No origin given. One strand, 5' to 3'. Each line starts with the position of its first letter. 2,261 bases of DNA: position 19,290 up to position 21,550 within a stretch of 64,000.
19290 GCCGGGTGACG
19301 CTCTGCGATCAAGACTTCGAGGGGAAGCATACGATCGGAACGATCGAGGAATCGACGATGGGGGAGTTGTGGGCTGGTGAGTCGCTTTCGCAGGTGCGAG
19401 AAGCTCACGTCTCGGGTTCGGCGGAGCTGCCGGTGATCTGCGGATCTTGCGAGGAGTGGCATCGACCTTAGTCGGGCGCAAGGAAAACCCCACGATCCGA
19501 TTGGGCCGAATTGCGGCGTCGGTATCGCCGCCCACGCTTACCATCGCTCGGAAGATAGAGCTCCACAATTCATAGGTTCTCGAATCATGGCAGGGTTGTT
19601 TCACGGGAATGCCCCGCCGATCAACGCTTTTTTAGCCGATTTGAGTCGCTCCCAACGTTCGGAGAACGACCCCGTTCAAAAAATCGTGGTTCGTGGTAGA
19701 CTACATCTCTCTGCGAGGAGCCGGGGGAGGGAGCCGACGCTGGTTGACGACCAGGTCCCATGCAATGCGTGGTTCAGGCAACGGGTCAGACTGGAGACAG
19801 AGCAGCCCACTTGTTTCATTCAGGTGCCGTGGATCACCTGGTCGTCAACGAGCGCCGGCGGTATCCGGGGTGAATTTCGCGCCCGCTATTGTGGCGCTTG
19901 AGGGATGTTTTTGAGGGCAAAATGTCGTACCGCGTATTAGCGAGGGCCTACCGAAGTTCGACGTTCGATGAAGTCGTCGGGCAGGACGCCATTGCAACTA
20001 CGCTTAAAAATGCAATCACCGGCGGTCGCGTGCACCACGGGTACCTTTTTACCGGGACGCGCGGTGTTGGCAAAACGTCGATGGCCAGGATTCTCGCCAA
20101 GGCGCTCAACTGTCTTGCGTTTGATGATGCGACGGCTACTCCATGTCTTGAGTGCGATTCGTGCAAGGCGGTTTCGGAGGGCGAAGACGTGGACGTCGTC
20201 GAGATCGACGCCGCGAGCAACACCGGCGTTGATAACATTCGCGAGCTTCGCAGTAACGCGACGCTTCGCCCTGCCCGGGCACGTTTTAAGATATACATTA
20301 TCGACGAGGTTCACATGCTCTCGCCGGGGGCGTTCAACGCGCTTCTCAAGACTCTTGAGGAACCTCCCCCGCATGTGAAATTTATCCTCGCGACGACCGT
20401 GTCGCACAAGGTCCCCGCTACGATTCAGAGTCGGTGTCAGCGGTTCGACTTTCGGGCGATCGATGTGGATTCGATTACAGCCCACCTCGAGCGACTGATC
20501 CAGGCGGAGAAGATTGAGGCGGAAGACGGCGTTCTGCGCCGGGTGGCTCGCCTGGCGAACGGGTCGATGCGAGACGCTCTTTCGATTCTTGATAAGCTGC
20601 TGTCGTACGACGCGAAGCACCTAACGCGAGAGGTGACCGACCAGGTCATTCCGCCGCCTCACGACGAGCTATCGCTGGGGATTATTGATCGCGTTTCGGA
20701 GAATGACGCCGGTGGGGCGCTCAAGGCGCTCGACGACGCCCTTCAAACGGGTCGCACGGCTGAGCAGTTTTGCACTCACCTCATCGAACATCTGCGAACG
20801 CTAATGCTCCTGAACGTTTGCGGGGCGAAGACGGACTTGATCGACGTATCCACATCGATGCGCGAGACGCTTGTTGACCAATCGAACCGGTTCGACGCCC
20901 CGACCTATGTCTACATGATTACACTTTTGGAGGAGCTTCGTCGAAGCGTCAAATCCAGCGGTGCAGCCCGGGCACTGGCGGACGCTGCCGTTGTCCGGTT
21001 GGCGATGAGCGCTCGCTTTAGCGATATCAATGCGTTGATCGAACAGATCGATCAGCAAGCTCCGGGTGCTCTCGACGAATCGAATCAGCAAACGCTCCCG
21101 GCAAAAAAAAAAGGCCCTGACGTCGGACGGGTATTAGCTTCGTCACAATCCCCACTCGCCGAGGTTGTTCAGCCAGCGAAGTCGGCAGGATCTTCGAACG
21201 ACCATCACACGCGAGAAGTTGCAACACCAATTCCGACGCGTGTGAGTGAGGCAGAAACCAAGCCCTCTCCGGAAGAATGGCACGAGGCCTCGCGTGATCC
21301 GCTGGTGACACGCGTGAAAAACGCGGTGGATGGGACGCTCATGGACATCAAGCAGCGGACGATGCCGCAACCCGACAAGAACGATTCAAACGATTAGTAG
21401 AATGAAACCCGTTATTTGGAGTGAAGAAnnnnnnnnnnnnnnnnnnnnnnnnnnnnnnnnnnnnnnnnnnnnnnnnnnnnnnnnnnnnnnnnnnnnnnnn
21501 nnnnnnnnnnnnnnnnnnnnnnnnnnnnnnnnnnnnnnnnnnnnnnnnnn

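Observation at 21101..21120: A10 slippery run in dnaX with immediate stops in both shifted frames (candidate tau/gamma switch)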

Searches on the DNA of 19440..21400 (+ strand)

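Call 57: search_rna_families(source=window, start=20900, end=21400, threshold=evalue, max_evalue=10)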
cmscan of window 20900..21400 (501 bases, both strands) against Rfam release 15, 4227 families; matches with E-value up to 10: 1.
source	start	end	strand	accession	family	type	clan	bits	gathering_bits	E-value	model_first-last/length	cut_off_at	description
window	21101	21156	-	RF00489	ctRNA_p42d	Gene; antisense;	-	17.8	50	0.45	1-46/46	no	ctRNA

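Call 58: search_rna_families(sources=[L008, L009, L011, L097], threshold=evalue, max_evalue=1)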
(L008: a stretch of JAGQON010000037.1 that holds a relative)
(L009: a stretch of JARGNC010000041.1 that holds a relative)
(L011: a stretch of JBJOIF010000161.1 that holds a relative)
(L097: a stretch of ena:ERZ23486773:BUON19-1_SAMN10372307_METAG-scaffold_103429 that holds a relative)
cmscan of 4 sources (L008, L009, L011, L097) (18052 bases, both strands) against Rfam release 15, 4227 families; matches with E-value up to 1: 3.
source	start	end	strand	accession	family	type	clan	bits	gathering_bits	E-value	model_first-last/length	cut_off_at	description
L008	2433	2531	+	RF00169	Bacteria_small_SRP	Gene;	CL00003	57.4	40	1.6e-10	1-97/97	no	Bacterial small signal recognition particle RNA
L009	2842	2940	+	RF00169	Bacteria_small_SRP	Gene;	CL00003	57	40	2.1e-10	1-97/97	no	Bacterial small signal recognition particle RNA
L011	1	76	+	RF00169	Bacteria_small_SRP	Gene;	CL00003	28.4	40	0.023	19-97/97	5'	Bacterial small signal recognition particle RNA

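Call 61: search_rna_families(source=window, start=19440, end=19940, threshold=evalue, max_evalue=1, show_alignments=1)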
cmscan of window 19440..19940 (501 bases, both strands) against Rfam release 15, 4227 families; matches with E-value up to 1: 1.
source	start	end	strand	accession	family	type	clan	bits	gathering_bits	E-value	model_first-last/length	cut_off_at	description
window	19749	19846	+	RF00169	Bacteria_small_SRP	Gene;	CL00003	44.4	40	2e-08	1-97/97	no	Bacterial small signal recognition particle RNA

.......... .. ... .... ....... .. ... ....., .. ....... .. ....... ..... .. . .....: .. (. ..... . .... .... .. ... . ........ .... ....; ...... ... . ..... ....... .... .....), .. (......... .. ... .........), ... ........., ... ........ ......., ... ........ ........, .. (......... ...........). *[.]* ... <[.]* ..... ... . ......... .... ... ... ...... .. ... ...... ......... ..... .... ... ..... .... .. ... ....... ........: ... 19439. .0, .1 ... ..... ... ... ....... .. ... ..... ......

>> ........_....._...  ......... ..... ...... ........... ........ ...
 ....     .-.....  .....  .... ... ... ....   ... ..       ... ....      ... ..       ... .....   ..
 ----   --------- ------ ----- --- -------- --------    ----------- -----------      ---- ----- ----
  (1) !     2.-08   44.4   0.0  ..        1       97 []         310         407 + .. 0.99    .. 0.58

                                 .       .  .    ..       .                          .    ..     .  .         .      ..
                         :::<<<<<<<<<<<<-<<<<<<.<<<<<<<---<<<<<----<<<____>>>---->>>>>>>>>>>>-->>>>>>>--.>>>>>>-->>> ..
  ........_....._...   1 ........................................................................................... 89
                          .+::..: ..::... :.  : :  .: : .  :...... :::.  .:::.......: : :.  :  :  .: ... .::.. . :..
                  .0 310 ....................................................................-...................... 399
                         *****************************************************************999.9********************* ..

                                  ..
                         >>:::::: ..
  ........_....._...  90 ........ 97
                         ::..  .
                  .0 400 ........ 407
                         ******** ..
